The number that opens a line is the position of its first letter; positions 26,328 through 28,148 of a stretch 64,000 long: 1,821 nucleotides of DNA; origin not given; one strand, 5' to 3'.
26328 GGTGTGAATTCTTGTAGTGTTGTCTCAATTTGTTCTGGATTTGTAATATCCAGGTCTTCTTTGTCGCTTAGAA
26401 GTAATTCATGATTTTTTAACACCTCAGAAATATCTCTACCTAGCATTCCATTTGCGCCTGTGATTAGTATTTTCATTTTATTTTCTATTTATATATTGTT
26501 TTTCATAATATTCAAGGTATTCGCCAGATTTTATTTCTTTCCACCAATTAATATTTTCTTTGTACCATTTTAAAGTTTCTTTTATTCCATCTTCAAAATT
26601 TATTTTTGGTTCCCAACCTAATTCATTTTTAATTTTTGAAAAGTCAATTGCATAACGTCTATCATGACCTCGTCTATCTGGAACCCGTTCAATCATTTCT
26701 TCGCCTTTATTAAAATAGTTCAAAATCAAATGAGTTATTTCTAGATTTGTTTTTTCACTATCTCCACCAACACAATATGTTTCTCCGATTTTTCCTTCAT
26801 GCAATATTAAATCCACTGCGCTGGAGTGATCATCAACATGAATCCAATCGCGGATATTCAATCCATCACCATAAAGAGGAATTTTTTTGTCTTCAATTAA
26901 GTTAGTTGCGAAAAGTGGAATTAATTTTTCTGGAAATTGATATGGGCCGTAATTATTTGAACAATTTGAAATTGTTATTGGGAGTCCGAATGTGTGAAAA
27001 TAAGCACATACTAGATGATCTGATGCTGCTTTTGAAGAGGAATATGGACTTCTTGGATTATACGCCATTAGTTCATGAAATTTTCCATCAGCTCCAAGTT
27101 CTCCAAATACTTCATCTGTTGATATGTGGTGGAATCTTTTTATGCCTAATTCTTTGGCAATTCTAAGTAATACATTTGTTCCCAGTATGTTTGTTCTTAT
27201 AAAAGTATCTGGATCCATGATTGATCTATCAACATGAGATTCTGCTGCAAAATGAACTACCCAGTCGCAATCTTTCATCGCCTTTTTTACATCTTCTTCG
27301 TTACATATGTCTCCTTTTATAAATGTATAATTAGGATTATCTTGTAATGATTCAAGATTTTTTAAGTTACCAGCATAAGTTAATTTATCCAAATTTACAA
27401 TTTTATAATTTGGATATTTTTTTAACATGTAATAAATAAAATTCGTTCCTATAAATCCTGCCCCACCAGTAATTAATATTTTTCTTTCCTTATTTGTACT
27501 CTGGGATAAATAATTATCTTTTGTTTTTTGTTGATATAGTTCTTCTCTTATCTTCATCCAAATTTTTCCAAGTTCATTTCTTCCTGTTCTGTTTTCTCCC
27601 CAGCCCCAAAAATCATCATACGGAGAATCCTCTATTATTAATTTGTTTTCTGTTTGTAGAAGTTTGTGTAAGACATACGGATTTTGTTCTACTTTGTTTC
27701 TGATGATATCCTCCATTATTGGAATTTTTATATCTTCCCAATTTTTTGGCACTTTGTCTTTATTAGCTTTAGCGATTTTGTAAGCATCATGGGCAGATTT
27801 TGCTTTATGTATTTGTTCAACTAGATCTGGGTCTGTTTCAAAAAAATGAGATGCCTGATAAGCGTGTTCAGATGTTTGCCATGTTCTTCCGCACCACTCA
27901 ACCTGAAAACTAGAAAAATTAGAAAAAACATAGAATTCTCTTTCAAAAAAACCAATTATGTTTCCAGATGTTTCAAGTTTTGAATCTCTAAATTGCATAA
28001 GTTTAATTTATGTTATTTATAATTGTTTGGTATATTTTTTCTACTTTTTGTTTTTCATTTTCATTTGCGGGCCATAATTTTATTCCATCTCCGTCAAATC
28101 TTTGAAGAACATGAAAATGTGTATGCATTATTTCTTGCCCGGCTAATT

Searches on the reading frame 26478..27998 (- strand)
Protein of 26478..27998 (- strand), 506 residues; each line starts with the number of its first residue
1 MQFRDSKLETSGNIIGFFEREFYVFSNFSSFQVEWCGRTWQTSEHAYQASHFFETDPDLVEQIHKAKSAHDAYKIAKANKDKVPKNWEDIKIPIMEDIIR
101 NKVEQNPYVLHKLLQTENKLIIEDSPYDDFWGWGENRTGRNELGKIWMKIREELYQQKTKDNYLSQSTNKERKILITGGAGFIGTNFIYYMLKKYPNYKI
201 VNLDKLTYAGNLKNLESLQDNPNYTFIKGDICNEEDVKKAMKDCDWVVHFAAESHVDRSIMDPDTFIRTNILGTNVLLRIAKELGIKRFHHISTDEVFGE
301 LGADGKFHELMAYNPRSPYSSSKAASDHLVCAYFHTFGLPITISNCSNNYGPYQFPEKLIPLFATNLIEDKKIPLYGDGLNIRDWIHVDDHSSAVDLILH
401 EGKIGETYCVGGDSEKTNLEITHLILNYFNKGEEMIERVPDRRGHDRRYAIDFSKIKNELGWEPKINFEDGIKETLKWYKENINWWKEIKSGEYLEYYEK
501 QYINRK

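Call 42: search_protein_families(library=pfam, proteins=[window:26478-27998:-], max_evalue=0.00001)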
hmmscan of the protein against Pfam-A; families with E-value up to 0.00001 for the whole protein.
window:26478-27998:- (506 aa): 8 families
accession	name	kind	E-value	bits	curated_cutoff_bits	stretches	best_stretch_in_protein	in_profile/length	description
PF16363.11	GDP_Man_Dehyd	-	1.9e-83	281.1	27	1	175-475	1-332/332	GDP-mannose 4,6 dehydratase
PF01370.27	Epimerase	-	3.4e-62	210.4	20.9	1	174-411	1-240/240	NAD dependent epimerase/dehydratase family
PF08719.17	NADAR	-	9.2e-28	98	35.1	1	20-154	8-162/163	NADAR domain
PF01073.25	3Beta_HSD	-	3.1e-19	69.5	22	1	175-332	1-159/280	3-beta hydroxysteroid dehydrogenase/isomerase family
PF02719.21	Polysacc_synt_2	-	1.2e-16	61.3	20.2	1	174-297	1-131/293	Polysaccharide biosynthesis protein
PF07993.18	NAD_binding_4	-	1.3e-15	57.7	20.1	1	176-348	1-206/258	Male sterility protein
PF04321.23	RmlD_sub_bind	-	5.3e-13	49.1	27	1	173-334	2-140/287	RmlD substrate binding domain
PF13460.12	NAD_binding_10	-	7.8e-10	39.3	27.2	1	211-329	28-130/184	NAD(P)H-binding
